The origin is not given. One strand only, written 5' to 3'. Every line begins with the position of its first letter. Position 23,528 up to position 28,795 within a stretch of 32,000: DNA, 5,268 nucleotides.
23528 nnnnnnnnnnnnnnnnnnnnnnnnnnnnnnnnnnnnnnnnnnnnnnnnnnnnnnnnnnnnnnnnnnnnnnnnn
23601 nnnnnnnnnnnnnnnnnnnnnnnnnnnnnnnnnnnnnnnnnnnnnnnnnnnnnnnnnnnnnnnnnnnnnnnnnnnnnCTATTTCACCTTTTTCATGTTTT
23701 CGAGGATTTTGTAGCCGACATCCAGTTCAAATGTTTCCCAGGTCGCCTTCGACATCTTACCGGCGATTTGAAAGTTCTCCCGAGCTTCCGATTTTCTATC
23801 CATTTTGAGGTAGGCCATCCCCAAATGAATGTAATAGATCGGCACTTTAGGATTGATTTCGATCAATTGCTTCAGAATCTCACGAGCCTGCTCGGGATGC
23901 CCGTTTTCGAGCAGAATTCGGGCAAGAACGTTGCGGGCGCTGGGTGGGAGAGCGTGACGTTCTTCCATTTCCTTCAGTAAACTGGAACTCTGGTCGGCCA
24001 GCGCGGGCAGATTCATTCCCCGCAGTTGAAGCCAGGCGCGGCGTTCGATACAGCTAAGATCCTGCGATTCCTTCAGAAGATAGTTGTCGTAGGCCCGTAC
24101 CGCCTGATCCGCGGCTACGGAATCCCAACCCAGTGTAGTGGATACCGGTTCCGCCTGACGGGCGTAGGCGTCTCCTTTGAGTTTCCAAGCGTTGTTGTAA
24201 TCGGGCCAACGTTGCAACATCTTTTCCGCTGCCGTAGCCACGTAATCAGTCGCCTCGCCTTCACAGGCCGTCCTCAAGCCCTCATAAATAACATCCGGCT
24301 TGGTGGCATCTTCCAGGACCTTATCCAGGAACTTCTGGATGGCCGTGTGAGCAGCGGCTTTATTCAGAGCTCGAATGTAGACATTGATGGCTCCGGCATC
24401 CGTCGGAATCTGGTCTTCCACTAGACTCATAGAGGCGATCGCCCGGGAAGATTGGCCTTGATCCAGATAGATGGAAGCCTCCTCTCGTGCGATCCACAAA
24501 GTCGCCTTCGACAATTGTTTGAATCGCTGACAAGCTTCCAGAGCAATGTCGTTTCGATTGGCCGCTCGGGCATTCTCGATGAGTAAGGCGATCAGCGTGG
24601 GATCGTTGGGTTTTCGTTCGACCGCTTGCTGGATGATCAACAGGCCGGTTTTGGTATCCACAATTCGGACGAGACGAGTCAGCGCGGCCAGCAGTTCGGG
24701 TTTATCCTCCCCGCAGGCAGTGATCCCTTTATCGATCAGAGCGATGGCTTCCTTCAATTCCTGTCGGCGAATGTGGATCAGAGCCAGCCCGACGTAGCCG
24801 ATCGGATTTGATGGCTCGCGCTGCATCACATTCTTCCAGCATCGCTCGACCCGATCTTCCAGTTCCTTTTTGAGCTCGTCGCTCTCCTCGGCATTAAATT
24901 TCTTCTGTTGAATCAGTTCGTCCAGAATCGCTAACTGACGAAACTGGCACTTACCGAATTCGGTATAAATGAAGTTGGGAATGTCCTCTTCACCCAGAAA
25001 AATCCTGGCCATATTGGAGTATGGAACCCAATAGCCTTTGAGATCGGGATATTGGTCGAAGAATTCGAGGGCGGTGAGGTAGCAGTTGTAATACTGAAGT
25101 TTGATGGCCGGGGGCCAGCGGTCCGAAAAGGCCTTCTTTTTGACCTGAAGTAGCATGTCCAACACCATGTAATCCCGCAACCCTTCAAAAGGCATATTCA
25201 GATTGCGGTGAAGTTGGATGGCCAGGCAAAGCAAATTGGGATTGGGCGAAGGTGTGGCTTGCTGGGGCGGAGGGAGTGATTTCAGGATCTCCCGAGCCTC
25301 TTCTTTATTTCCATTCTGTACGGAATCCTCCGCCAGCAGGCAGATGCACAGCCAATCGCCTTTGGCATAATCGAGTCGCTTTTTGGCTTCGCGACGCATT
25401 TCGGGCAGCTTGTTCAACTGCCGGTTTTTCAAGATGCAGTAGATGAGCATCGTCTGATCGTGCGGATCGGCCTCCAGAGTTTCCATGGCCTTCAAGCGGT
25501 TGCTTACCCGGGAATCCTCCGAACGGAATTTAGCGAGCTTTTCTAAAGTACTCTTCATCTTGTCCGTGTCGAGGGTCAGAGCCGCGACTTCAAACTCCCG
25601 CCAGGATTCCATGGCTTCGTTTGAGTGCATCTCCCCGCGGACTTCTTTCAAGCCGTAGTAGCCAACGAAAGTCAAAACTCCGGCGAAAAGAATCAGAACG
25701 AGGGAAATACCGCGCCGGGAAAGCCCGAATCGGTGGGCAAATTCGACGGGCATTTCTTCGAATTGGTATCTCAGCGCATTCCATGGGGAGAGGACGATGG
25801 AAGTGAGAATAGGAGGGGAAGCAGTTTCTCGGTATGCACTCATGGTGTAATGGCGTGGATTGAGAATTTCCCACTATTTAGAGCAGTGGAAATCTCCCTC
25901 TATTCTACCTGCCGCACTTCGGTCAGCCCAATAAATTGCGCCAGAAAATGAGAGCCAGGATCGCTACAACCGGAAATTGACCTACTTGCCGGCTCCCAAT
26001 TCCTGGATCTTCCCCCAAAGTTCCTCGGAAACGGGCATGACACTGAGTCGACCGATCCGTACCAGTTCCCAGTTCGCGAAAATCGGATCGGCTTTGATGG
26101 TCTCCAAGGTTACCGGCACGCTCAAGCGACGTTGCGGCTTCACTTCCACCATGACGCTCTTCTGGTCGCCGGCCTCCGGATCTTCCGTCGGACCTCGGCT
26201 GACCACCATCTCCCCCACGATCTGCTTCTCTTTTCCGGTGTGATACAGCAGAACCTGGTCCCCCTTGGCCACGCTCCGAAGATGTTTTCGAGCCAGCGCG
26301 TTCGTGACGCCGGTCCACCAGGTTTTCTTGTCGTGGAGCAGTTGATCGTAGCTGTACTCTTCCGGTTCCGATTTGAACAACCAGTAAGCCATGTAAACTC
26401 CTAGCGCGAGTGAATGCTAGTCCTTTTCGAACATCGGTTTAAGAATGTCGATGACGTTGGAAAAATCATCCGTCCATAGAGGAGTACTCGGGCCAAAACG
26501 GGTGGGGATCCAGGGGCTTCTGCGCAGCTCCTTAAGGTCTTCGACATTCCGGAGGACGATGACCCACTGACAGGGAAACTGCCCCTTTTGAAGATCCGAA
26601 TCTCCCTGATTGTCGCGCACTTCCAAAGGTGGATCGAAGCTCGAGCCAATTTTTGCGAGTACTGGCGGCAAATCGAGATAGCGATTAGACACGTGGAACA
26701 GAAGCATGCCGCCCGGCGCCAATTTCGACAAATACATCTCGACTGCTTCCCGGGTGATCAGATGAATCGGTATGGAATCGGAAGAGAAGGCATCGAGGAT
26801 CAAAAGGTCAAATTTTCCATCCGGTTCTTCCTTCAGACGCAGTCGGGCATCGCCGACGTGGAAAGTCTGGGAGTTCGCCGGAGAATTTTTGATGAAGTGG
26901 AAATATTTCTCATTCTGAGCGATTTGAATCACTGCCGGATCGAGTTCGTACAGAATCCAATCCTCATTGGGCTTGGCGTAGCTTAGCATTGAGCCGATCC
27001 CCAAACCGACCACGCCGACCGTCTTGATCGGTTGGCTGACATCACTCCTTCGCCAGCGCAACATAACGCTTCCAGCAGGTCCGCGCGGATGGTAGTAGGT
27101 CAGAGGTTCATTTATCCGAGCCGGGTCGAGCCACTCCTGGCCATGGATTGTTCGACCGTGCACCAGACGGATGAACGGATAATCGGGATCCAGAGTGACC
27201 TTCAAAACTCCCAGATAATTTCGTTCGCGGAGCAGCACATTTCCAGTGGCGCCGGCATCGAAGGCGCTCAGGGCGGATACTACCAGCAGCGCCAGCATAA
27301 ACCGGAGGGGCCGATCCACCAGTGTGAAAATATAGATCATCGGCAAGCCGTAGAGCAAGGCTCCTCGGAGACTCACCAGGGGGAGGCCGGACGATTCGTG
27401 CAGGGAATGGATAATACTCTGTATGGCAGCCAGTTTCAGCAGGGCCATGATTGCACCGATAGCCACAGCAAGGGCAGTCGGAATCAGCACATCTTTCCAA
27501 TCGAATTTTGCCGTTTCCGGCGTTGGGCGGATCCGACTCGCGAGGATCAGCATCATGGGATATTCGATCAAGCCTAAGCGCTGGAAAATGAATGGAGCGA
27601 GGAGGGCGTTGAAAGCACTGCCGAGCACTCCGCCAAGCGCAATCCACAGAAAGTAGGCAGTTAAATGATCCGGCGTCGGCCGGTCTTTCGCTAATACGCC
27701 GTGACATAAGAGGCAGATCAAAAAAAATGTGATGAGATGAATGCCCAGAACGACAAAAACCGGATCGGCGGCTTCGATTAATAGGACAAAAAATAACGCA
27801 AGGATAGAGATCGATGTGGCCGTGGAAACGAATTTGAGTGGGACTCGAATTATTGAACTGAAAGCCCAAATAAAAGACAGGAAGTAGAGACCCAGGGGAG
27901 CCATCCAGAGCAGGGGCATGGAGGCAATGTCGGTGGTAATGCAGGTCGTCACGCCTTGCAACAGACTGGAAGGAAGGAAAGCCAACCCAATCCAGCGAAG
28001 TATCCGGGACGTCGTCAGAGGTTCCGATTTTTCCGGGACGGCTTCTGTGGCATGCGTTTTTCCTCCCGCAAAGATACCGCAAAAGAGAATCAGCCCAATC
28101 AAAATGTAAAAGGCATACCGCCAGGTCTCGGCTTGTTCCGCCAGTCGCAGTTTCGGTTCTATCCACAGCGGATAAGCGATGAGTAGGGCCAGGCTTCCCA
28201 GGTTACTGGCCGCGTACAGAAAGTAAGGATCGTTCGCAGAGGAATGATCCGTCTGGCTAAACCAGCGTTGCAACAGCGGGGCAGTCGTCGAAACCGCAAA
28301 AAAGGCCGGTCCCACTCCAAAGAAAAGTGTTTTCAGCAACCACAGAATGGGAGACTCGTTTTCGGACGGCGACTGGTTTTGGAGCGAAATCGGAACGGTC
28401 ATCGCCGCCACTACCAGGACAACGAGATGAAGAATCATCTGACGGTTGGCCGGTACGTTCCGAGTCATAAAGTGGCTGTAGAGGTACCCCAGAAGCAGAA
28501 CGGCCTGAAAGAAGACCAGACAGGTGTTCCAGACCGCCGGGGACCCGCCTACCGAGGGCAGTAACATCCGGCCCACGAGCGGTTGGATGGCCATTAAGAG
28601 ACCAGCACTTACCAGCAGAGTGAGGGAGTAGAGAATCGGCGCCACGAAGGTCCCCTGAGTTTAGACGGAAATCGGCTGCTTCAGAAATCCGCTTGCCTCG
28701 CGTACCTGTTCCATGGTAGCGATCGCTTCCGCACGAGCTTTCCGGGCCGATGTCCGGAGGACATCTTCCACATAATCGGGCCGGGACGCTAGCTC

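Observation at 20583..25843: Compact TM-TPR / secreted-TPR / exosortase-EpsI module lacking any polysaccharide or PrsK-PrsR context: possible distinct protein-sorting system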

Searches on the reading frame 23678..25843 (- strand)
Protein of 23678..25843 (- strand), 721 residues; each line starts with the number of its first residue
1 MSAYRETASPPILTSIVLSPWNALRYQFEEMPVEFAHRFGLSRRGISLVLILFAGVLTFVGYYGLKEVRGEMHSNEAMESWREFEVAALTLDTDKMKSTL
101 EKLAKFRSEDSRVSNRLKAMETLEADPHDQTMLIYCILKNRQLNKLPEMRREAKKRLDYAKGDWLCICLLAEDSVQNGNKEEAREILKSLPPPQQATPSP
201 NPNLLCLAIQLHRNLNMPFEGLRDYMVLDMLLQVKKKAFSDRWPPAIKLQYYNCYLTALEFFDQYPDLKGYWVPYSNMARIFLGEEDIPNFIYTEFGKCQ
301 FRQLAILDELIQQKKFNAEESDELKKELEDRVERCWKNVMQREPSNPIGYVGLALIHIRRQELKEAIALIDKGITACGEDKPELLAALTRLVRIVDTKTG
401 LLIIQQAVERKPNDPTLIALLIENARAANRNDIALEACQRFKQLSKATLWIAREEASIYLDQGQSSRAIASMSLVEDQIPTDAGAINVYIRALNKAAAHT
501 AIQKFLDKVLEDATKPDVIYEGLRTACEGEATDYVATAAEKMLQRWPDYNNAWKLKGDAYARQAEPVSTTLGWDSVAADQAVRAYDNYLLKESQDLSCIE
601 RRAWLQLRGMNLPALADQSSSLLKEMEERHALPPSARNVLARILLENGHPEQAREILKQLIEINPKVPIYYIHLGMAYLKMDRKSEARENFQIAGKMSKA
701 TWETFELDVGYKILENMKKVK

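Call 3: search_protein_families(library=ncbifam, proteins=[window:23678-25843:-], max_evalue=0.01)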
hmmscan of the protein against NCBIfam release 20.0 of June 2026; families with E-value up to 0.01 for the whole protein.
window:23678-25843:- (721 aa): 12 families
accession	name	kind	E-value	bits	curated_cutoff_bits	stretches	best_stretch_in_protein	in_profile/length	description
TIGR02917.1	PEP_TPR_lipo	equivalog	1.3e-16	59.8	312.2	2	616-699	345-428/899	XrtA/PEP-CTERM system TPR-repeat protein PrsT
TIGR03939.1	PGA_TPR_OMP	equivalog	1.3e-10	40.2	366.65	2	420-680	91-358/800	poly-beta-1,6 N-acetyl-D-glucosamine export porin PgaA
TIGR02521.1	type_IV_pilW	equivalog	8.6e-08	32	154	1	639-699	36-96/234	type IV pilus biogenesis/stability protein PilW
NF040959.1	MamA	equivalog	1.1e-07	31.5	200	0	644-694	47-97/204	magnetosome protein MamA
NF033920.0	C39_PA2778_fam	equivalog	5.5e-07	29.3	150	0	628-696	184-252/255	PA2778 family cysteine peptidase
NF052415.1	T3SS_chap_SctY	equivalog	9.3e-07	29.3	70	1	603-691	13-100/106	type III secretion apparatus assembly chaperone SctY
TIGR00540.1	TPR_hemY_coli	hypoth_equivalog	2.9e-06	26.3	142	1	313-419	237-330/385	heme biosynthesis-associated TPR protein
TIGR02552.1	LcrH_SycD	equivalog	4.3e-05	23.2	104.8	1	640-701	58-119/136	SycD/LcrH family type III secretion system chaperone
TIGR03504.1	FimV_Cterm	subfamily_domain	0.0013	18.7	30.65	0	640-662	5-27/44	FimV/HubP family polar landmark protein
NF040561.1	PrimPol_Msp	equivalog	0.0021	16.7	200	0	620-689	11-76/515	CRISPR-associated primase-polymerase type A1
NF008520.0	PRK11447.1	equivalog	0.0041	14.9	858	0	614-699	249-334/1157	cellulose synthase complex outer membrane protein BcsC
NF052400.1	M48_BAM_BepA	equivalog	0.0085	14.9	570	0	617-689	324-396/483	beta-barrel assembly-enhancing protease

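Call 4: search_protein_families(library=pfam, proteins=[window:23678-25843:-], max_evalue=0.01)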
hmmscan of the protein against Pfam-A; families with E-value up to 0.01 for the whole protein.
window:23678-25843:- (721 aa): 16 families
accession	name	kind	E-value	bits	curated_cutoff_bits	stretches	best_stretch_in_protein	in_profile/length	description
PF14559.12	TPR_19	-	5e-15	56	25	2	621-668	12-59/68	Tetratricopeptide repeat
PF07719.23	TPR_2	-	3.1e-12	46.1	27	0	637-666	4-33/34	Tetratricopeptide repeat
PF13428.12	TPR_14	-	4.1e-12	46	23.5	1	636-675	3-42/44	Tetratricopeptide repeat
PF13432.12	TPR_16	-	1.3e-11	45.1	32.7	1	640-692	3-55/65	Tetratricopeptide repeat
PF13181.12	TPR_8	-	3.7e-10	39.6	25.7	1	636-666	3-33/34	Tetratricopeptide repeat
PF13431.12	TPR_17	-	1.9e-09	37.5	24.4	0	657-689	2-34/34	Tetratricopeptide repeat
PF13424.12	TPR_12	-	6.9e-09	36.2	30.1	0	627-664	38-75/77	Tetratricopeptide repeat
PF12895.13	ANAPC3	-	3.7e-07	30.8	27.2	1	634-691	23-79/82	Anaphase-promoting complex, cyclosome, subunit 3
PF00515.34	TPR_1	-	5.5e-07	29.6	27.8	0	670-692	3-25/34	Tetratricopeptide repeat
PF13374.12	TPR_10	-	3.9e-06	27.1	27.5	0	635-663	3-31/42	Tetratricopeptide repeat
PF07721.20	TPR_4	-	2e-05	25.2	27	0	634-657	1-24/26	Tetratricopeptide repeat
PF13174.12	TPR_6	-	2.4e-05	25.1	26.3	0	640-666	6-32/33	Tetratricopeptide repeat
PF13176.12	TPR_7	-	0.00025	21.3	27.9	0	639-664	4-29/36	Tetratricopeptide repeat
PF13371.12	TPR_9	-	0.0003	21.2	35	0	642-692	3-53/73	Tetratricopeptide repeat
PF16068.10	DUF4810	-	0.0028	18.6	34.7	0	668-692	45-69/85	Domain of unknown function (DUF4810)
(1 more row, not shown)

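Call 18: find_homologous_proteins(query=window:23678-25843:-, max_evalue=0.00001)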
Query window:23678-25843:- (721 aa): 1 proteins with E <= 0.00001 among 8000 candidates.
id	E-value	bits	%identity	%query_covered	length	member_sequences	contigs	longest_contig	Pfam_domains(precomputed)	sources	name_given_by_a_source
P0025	0.0e+0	1561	100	96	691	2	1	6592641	PF13431.13,PF13428.13,PF13374.13,PF07721.21,PF14559.13,PF00515.35,PF12895.14,PF13424.13,PF13432.13,PF13181.13,PF07719.24,PF13174.13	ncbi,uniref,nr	ncbi:tetratricopeptide repeat protein [Telmatocola sphagniphila]|uniref:Tetratricopeptide repeat pro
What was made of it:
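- Checked: NCBI starts T1 30 codons later (691 aa, call 18).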

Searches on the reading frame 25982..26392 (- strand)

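Call 7: search_protein_families(library=pfam, proteins=[window:25982-26392:-], max_evalue=0.001)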
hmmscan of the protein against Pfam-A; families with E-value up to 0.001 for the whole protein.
window:25982-26392:- (136 aa): 1 family
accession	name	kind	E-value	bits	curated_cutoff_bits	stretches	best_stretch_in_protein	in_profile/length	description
PF01878.24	EVE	-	3e-37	128.3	23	1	2-131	1-144/145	EVE domain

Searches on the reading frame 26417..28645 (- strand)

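Call 7: search_protein_families(library=pfam, proteins=[window:26417-28645:-], max_evalue=0.001)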
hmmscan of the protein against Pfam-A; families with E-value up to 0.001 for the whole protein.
window:26417-28645:- (742 aa): 0 families

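Call 9: search_protein_families(library=ncbifam, proteins=[window:26417-28645:-], max_evalue=0.01)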
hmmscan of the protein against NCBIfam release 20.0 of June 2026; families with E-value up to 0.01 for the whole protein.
window:26417-28645:- (742 aa): 2 families
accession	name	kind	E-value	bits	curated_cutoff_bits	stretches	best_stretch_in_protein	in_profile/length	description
NF037959.1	MFS_SpdSyn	subfamily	1.9e-14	53.3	40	1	556-658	295-391/480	fused MFS/spermidine synthase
NF003380.0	PRK04457.1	equivalog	2.5e-07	30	304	1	540-671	70-199/265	polyamine aminopropyltransferase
